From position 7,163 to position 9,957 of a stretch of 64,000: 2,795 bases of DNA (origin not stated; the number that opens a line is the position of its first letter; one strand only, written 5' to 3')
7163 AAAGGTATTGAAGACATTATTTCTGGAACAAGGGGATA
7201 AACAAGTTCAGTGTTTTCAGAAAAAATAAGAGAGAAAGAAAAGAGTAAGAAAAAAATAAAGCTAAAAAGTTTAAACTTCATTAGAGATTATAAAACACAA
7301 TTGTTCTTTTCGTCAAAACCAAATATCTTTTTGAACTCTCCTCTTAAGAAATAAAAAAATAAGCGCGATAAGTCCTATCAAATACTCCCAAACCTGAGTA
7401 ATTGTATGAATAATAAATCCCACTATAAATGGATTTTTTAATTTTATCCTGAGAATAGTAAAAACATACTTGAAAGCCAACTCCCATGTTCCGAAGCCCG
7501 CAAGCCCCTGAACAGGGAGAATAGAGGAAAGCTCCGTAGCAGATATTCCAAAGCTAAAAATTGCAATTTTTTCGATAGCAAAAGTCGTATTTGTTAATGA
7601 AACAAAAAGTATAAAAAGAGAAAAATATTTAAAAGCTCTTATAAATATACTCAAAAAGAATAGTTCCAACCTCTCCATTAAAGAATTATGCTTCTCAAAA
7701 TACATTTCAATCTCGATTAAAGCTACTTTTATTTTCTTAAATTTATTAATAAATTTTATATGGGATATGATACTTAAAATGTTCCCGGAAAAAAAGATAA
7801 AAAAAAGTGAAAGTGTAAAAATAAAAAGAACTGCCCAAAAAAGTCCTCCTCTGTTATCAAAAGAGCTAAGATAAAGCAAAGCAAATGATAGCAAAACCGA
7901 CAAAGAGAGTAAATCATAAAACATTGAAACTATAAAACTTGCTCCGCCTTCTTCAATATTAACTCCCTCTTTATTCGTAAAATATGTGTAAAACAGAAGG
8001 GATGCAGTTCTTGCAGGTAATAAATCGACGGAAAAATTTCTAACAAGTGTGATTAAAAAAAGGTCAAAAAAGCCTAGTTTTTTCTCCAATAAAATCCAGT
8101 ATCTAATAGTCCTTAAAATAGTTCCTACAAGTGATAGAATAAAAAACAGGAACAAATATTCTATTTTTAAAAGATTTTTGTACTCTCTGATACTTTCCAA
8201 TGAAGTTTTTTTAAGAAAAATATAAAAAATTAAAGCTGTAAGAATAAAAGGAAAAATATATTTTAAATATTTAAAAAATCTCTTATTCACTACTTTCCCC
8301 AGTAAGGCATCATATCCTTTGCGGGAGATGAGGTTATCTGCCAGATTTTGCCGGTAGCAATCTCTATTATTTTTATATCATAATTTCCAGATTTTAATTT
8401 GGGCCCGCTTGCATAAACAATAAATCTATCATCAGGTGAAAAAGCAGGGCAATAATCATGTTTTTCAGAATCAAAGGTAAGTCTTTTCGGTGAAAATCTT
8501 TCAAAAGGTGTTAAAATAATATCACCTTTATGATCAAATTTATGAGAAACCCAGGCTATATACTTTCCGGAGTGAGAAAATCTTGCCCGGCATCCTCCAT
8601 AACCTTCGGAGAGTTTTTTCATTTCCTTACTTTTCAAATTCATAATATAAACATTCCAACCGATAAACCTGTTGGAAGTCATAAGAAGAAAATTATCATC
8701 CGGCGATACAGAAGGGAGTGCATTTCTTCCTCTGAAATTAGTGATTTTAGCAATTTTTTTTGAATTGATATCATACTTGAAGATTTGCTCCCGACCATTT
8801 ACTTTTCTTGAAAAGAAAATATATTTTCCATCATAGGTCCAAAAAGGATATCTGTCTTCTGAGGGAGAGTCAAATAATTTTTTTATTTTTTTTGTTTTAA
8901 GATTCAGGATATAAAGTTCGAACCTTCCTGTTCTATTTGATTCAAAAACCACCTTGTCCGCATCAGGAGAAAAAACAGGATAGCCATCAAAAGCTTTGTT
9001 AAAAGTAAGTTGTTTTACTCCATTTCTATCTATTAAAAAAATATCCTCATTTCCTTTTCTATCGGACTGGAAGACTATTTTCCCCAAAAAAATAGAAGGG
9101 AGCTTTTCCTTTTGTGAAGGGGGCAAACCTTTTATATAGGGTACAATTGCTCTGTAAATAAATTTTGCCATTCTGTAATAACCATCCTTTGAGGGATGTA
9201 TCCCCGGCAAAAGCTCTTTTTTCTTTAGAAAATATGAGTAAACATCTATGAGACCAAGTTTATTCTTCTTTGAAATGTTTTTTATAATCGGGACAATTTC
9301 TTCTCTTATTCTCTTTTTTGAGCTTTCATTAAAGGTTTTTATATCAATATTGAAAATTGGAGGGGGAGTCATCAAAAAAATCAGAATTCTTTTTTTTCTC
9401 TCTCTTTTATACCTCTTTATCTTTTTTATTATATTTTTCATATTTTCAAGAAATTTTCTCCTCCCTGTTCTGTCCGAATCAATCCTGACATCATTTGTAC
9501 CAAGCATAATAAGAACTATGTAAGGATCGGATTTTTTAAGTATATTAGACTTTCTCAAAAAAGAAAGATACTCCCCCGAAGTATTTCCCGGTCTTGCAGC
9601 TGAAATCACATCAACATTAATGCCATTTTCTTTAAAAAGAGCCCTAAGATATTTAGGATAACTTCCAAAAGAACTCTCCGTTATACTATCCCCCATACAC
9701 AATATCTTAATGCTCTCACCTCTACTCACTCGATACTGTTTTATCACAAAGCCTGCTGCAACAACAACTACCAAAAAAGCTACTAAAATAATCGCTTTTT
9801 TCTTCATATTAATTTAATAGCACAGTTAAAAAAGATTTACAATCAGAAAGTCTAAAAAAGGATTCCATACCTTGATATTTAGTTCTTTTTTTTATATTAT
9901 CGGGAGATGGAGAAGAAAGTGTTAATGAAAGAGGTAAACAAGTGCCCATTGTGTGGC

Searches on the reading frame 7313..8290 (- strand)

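Call 96: search_protein_families(library=pfam, proteins=[window:7313-8290:-], max_evalue=0.000001)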
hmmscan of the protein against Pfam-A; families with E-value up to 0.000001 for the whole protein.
window:7313-8290:- (325 aa): 1 family
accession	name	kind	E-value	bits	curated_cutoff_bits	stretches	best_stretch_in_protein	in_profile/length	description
PF03706.18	LPG_synthase_TM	-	2.5e-20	73.6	33.4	1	14-299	4-295/302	Lysylphosphatidylglycerol synthase TM region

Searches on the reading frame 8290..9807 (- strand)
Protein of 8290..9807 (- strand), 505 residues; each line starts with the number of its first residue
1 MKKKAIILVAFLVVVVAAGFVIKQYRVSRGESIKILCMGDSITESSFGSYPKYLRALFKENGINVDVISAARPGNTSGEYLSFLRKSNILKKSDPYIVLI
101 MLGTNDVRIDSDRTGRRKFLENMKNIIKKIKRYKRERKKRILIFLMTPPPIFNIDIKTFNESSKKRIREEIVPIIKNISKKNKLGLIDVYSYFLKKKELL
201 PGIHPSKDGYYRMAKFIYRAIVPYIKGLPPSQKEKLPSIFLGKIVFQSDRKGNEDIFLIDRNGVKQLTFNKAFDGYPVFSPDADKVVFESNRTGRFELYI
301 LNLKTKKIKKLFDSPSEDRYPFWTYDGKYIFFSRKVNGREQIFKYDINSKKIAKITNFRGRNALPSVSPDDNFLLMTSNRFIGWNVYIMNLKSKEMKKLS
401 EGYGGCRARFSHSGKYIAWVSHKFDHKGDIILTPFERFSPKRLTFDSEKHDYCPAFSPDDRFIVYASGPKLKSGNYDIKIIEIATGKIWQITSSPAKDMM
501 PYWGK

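Call 58: search_protein_families(library=pfam, proteins=[window:8290-9807:-], max_evalue=0.00001)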
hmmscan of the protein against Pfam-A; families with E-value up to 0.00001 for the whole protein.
window:8290-9807:- (505 aa): 4 families
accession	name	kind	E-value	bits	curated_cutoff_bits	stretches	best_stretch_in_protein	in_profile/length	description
PF07676.18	PD40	-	9.3e-31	105.5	20.9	2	441-478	2-36/38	WD40-like Beta Propeller Repeat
PF13472.12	Lipase_GDSL_2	-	2.1e-19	71.1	32.9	1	37-210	1-176/178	GDSL-like Lipase/Acylhydrolase family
PF00657.28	Lipase_GDSL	-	6.4e-15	56.3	23.6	1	35-216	1-207/208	GDSL-like Lipase/Acylhydrolase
PF00930.27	DPPIV_N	-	2.7e-06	26.8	22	0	321-418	241-344/354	Dipeptidyl peptidase IV (DPP IV) N-terminal region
